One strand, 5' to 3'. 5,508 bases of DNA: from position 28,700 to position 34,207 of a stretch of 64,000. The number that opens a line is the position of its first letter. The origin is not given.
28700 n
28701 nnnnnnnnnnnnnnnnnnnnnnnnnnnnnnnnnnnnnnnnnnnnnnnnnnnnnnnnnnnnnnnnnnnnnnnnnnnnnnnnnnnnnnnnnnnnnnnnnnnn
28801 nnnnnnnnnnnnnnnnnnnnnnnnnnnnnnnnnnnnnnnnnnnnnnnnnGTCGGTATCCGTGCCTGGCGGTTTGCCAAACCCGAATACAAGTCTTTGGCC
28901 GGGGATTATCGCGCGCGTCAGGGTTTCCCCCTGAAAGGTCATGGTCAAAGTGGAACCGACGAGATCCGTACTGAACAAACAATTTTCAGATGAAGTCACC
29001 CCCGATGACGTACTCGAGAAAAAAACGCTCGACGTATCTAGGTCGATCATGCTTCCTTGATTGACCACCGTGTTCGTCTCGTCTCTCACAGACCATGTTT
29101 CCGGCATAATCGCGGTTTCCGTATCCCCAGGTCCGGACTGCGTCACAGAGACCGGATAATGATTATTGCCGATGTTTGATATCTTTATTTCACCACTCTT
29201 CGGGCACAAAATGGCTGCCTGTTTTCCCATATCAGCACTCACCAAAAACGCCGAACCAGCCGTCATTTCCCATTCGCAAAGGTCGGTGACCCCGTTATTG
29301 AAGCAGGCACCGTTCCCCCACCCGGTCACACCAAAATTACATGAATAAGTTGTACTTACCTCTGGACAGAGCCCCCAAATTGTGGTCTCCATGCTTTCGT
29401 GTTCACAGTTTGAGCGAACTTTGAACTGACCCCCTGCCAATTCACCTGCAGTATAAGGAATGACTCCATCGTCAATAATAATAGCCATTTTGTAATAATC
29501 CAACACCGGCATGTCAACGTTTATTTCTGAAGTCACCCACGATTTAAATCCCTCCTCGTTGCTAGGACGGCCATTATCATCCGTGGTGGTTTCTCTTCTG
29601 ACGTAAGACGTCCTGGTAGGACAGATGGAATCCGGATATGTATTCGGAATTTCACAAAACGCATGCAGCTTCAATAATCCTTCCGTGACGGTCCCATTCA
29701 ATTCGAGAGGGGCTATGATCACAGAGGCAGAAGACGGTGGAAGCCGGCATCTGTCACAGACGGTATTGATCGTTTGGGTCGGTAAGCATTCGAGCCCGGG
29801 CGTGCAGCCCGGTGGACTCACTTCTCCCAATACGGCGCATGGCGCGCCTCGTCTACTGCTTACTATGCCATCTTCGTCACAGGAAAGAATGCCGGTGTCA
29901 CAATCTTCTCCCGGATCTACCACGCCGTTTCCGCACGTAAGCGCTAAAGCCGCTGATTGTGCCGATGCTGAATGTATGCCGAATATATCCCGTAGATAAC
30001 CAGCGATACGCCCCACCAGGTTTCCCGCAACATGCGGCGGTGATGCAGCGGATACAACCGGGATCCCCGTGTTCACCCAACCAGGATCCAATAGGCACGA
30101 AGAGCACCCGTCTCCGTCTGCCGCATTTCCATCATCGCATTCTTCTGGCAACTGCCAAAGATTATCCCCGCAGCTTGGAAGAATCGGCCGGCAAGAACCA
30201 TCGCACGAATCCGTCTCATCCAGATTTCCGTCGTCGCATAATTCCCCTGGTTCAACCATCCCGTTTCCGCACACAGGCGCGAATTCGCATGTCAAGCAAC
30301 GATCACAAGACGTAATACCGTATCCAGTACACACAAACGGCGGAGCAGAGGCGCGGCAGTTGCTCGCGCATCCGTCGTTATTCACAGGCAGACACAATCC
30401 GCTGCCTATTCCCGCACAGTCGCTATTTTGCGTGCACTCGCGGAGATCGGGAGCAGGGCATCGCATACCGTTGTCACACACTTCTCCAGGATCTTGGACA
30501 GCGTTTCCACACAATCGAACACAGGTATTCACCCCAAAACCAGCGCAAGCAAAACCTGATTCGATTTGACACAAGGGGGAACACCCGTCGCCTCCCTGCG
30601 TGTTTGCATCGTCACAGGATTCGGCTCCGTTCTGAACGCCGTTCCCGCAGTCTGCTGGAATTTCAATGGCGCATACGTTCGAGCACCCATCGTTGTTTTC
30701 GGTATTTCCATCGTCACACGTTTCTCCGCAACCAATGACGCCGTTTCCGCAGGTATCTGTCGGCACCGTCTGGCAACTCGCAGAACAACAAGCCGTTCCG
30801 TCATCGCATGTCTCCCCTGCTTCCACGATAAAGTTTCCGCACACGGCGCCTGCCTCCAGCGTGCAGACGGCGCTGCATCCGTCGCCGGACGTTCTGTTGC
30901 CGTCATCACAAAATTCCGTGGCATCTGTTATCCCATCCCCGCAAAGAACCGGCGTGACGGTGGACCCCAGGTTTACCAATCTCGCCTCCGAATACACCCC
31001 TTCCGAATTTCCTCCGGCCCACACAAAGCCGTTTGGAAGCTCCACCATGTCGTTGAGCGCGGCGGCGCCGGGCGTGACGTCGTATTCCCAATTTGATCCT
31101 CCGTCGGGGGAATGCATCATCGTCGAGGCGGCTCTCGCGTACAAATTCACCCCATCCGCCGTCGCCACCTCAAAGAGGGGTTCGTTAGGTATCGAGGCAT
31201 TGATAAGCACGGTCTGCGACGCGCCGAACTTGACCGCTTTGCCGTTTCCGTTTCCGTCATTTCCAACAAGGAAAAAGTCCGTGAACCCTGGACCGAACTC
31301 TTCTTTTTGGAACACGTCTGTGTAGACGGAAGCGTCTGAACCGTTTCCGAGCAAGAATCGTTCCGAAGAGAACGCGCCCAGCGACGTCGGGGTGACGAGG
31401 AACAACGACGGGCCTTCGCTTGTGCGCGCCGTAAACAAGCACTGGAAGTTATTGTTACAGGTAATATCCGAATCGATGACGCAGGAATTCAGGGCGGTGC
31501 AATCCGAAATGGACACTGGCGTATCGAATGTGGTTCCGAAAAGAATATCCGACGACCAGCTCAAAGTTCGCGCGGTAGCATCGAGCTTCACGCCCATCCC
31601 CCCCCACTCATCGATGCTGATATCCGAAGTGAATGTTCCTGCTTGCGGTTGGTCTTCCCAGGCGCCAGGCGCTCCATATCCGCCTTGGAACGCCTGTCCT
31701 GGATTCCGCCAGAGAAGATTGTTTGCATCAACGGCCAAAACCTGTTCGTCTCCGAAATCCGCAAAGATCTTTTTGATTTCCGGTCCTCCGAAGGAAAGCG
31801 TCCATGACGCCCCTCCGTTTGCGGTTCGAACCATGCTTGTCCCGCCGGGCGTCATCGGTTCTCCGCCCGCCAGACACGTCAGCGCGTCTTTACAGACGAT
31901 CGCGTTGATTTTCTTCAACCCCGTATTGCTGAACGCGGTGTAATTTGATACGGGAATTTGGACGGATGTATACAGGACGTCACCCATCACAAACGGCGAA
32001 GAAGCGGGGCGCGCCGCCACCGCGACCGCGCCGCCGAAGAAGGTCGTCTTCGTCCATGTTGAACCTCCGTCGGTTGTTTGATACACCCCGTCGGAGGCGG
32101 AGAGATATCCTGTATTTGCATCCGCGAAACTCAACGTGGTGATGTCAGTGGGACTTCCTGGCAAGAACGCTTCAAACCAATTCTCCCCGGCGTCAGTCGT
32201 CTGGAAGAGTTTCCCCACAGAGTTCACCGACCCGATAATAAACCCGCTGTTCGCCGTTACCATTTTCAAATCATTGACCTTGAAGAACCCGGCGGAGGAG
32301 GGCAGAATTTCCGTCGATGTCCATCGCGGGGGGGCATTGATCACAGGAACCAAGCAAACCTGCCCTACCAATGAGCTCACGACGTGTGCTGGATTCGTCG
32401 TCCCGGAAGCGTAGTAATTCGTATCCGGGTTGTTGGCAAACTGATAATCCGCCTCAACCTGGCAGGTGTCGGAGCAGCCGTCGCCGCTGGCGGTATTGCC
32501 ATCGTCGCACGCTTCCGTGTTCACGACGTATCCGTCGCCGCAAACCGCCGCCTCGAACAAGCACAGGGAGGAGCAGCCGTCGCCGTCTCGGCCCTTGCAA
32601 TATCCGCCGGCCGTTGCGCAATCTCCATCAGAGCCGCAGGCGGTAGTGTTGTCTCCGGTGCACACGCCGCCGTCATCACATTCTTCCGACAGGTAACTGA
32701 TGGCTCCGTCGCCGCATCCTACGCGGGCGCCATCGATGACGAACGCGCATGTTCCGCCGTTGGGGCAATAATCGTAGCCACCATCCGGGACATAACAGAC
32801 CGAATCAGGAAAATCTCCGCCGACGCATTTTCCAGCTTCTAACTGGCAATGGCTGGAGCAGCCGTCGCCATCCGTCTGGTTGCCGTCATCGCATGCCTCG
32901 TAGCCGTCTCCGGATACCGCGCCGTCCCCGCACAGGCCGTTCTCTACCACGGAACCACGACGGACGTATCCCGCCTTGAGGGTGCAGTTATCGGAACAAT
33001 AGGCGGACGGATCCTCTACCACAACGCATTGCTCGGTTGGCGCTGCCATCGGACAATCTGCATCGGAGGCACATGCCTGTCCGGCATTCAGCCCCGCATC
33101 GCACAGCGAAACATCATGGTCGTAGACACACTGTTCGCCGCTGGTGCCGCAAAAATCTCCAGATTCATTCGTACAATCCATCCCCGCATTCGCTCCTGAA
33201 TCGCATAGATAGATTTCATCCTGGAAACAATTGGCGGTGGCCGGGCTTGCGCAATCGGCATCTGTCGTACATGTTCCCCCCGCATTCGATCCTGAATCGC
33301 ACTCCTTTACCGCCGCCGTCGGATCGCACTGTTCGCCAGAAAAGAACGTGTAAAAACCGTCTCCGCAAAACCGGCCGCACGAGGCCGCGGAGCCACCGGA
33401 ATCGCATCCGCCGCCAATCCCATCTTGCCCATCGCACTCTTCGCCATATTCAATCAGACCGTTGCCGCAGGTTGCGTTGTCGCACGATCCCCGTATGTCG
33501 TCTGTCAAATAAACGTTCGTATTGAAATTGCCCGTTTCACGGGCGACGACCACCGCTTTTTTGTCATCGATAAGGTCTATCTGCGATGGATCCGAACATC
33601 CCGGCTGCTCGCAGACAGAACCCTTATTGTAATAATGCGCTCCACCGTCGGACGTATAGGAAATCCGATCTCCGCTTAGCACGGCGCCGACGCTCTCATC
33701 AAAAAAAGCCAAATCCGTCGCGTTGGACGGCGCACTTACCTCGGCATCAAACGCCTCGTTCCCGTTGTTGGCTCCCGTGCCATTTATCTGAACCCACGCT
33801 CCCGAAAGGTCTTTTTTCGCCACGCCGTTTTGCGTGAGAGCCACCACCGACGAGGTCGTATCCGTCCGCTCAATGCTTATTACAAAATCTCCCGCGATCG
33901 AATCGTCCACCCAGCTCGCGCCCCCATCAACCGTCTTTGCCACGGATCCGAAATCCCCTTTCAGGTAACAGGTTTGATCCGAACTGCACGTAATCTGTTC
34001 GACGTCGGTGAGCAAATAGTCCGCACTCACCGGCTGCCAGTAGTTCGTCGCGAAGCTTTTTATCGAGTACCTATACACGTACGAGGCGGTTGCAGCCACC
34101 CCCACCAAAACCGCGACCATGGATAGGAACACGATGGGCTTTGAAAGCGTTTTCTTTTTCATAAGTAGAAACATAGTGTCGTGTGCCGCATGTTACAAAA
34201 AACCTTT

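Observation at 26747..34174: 2475-aa mosaic adhesin-like giant protein with Myxococcus-type Cys-rich repeats, BNR repeats, TSP3 array and a non-sortase C-terminal anchor; lgt overlaps its start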

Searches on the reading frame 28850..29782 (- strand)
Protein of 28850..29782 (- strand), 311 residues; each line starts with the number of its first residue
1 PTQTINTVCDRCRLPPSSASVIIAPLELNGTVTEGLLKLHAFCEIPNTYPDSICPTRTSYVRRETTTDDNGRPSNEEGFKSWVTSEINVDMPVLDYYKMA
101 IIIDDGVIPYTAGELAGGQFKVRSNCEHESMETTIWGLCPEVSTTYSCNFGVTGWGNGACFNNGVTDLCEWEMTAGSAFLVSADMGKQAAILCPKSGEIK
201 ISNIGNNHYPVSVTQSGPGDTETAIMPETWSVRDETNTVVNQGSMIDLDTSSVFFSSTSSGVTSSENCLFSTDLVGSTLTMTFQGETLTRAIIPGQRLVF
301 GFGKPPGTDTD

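Call 15: search_protein_families(library=pfam, proteins=[window:28850-29782:-], max_evalue=1)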
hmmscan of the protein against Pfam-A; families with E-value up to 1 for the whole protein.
window:28850-29782:- (311 aa): 1 family
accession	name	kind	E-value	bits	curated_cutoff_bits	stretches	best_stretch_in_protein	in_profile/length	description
PF17782.7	DprA_WH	-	0.047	14.2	22.9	1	4-33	27-56/61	DprA winged helix domain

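Call 29: search_protein_representatives(protein=window:28850-29782:-)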
Query: 311 residues. Proteins with E-value up to 0.001 (for the whole library): 2; up to 1e-10: 1; up to 1e-30: 1. The best 2 are listed.
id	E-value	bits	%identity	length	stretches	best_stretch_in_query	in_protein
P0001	5.3e-208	705.8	100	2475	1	1-311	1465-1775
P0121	3.2e-06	43.0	31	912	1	120-310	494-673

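Call 32: find_encoding_contigs(protein=P0121, flank=10000, max_places=4)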
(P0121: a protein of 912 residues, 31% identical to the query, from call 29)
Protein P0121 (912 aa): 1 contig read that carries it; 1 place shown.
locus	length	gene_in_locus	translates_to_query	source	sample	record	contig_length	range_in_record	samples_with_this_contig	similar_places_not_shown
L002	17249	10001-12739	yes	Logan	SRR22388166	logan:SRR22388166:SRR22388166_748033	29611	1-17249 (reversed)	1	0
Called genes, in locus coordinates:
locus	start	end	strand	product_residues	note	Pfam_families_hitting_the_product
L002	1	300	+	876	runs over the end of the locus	PF00801:PKD, PF18911:PKD_4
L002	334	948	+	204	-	PF02798:GST_N, PF13417:GST_N_3, PF13409:GST_N_2, PF00043:GST_C, PF13410:GST_C_2, PF14497:GST_C_3 (weak)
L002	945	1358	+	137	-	-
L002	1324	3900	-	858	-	PF00690:Cation_ATPase_N, PF00122:E1-E2_ATPase, PF00702:Hydrolase, PF13246:Cation_ATPase, PF00689:Cation_ATPase_C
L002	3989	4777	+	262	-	PF00459:Inositol_P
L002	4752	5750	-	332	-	PF01633:Choline_kinase (faint), PF01636:APH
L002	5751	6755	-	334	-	PF01073:3Beta_HSD, PF01370:Epimerase, PF02719:Polysacc_synt_2 (faint), PF04321:RmlD_sub_bind, PF07993:NAD_binding_4 (faint), PF16363:GDP_Man_Dehyd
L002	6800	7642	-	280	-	PF00535:Glycos_transf_2, PF10111:Glyco_tranf_2_2, PF13641:Glyco_tranf_2_3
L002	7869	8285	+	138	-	PF10604:Polyketide_cyc2 (weak), PF08327:AHSA1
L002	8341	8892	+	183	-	-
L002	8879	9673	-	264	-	PF01790:LGT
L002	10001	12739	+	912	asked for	PF14870:PSII_BNR, PF13948:DUF4215 (weak)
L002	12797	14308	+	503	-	-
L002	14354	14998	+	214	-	PF02585:PIG-L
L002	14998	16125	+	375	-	PF01702:TGT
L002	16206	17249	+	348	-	?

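Call 61: predict_structure(alignment_id=A5)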
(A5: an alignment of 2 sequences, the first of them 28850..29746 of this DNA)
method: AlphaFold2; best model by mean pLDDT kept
length: 299 residues; sequences in the alignment: 2
mean_pLDDT: 44.1   pTM: 0.44
mean pLDDT of the five models: 44.1, 40.4, 38.9, 38.3, 30.0
residues with pLDDT >= 90: 0; 70-90: 39; 50-70: 46; < 50: 214
segments of 3 or more residues with pLDDT < 50: 1-56, 60-175, 183-193, 234-253, 292-299
pLDDT, mean of each block of 10 residues (from residue 1): 30 35 39 35 38 45 38 37 35 28 28 27 29 28 25 27 35 48 47 58 56 71 80 42 29 57 80 82 73 38
secondary structure, 60 per line:
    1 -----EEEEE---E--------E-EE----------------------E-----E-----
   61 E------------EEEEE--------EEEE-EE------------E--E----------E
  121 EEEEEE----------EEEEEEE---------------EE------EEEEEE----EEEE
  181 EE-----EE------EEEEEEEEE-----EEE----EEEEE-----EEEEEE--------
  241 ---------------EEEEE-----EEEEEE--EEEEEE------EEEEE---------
elements in order: E6-10 E74-78 E87-90 E120-126 E137-143 E167-172 E177-182 E196-204 E210-212 E217-221 E227-232 E256-260 E266-271 E274-279 E286-290

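Call 64: search_solved_structures(query=A5, max_evalue=10)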
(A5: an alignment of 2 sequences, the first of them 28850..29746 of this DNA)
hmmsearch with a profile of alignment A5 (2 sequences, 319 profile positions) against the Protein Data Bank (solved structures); distinct sequences matched with E-value up to 10: 9.
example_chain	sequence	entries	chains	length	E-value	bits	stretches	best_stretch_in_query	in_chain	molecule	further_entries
5e03_A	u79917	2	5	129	0.058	15.8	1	121-164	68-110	CTLA-4 nanobody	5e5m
9aue_A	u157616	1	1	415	0.17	14.3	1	149-233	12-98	6'-epimerase, C-6' aminotransferase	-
9au3_A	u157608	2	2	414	0.17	14.2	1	150-233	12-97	6'-epimerase, C-6' aminotransferase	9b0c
6ul6_B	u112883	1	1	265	0.25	13.7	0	121-166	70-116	ciA-D12/11/ciA-B5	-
8gni_C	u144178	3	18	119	0.32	13.3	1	102-164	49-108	Nanobody C6 | Nanobody-C6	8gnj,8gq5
2l3j_A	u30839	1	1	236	0.63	12.4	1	3-78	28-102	Double-stranded RNA-specific editase 1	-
1zv5_A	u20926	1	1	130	0.7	12.2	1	100-168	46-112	immunoglobulin heavy chain antibody variable domain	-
6hrl_A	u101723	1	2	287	0.87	11.9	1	118-176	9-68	Kelch-like protein 17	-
5szu_A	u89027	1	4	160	1.4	11.2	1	99-162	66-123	Acyl-CoA hydrolase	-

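Call 69: search_protein_families(library=ncbifam, proteins=[window:28850-29782:-], max_evalue=10)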
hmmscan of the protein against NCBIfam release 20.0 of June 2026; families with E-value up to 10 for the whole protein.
window:28850-29782:- (311 aa): 0 families

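Call 74: search_protein_families(library=pfam, proteins=[L002:12797-14308:+, L002:8879-9673:-, P0121], max_evalue=0.01)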
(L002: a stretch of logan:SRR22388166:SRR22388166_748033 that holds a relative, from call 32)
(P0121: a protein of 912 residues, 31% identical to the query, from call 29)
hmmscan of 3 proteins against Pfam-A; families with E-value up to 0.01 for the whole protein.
L002:12797-14308:+ (503 aa): 0 families

L002:8879-9673:- (264 aa): 1 family
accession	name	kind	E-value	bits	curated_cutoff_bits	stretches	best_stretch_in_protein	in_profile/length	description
PF01790.23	LGT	-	2e-34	119.4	24.9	1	25-255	19-239/240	Prolipoprotein diacylglyceryl transferase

P0121 (912 aa): 3 families
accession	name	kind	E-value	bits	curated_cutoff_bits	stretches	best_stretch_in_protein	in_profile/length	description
PF14870.12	PSII_BNR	-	1.7e-20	73.9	27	2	223-306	19-94/303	Photosynthesis system II assembly factor YCF48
PF13948.11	DUF4215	-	4.1e-15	56.3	27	2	348-386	8-46/47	Domain of unknown function (DUF4215)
PF02012.26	BNR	-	0.0079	16.5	27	0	247-256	3-12/12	BNR/Asp-box repeat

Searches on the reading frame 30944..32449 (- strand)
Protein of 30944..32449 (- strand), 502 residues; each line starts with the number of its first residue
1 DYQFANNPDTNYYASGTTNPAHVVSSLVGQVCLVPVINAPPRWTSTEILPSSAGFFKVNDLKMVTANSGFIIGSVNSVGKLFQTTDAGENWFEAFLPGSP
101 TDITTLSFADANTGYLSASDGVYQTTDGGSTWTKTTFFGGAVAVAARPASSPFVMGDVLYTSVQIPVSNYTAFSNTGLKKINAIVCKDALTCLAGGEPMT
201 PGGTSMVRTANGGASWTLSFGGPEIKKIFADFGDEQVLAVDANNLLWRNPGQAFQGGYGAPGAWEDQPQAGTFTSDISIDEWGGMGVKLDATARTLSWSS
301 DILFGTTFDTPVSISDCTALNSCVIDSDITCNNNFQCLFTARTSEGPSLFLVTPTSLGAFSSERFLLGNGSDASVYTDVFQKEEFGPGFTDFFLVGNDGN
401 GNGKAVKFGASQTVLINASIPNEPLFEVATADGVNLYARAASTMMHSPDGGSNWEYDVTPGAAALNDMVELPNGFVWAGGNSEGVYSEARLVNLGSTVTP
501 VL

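Call 15: search_protein_families(library=pfam, proteins=[window:30944-32449:-], max_evalue=1)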
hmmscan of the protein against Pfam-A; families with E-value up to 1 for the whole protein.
window:30944-32449:- (502 aa): 4 families
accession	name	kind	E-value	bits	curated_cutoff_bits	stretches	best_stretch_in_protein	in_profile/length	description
PF14870.12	PSII_BNR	-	1.4e-07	31.5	27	1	55-134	62-139/303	Photosynthesis system II assembly factor YCF48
PF19755.4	DUF6242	-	0.00094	19.5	29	1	57-132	142-217/217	Domain of unknown function (DUF6242)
PF02012.26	BNR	-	0.0047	17.1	27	0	125-134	3-12/12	BNR/Asp-box repeat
PF15902.12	Sortilin-Vps10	-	0.0086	15.3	33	1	78-135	44-112/446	Sortilin, neurotensin receptor 3,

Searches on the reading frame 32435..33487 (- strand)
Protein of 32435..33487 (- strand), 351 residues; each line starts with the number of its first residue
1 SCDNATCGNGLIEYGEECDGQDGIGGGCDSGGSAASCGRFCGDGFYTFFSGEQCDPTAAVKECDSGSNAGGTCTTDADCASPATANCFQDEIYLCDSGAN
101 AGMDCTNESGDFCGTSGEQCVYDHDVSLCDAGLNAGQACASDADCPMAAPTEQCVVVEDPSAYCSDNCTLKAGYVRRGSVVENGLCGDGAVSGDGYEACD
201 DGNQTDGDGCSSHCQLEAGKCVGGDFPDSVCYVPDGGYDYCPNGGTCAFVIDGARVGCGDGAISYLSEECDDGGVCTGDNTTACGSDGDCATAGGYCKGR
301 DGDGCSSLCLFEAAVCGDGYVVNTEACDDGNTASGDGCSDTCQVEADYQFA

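Call 15: search_protein_families(library=pfam, proteins=[window:32435-33487:-], max_evalue=1)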
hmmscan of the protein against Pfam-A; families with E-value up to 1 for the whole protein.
window:32435-33487:- (351 aa): 1 family
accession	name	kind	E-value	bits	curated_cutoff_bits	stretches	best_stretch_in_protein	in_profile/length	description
PF13948.11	DUF4215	-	3.1e-10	40.6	27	3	315-343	20-47/47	Domain of unknown function (DUF4215)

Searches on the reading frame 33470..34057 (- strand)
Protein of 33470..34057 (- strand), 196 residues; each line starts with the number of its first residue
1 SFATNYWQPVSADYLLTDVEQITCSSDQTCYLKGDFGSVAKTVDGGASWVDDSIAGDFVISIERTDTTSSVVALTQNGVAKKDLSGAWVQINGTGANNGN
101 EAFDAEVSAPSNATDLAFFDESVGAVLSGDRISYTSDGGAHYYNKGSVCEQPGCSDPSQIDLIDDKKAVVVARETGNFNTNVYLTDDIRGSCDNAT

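Call 15: search_protein_families(library=pfam, proteins=[window:33470-34057:-], max_evalue=1)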
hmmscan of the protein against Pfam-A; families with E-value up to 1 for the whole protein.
window:33470-34057:- (196 aa): 1 family
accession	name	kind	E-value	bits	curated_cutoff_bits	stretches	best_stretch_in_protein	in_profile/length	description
PF14870.12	PSII_BNR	-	0.004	16.9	27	1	6-55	8-56/303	Photosynthesis system II assembly factor YCF48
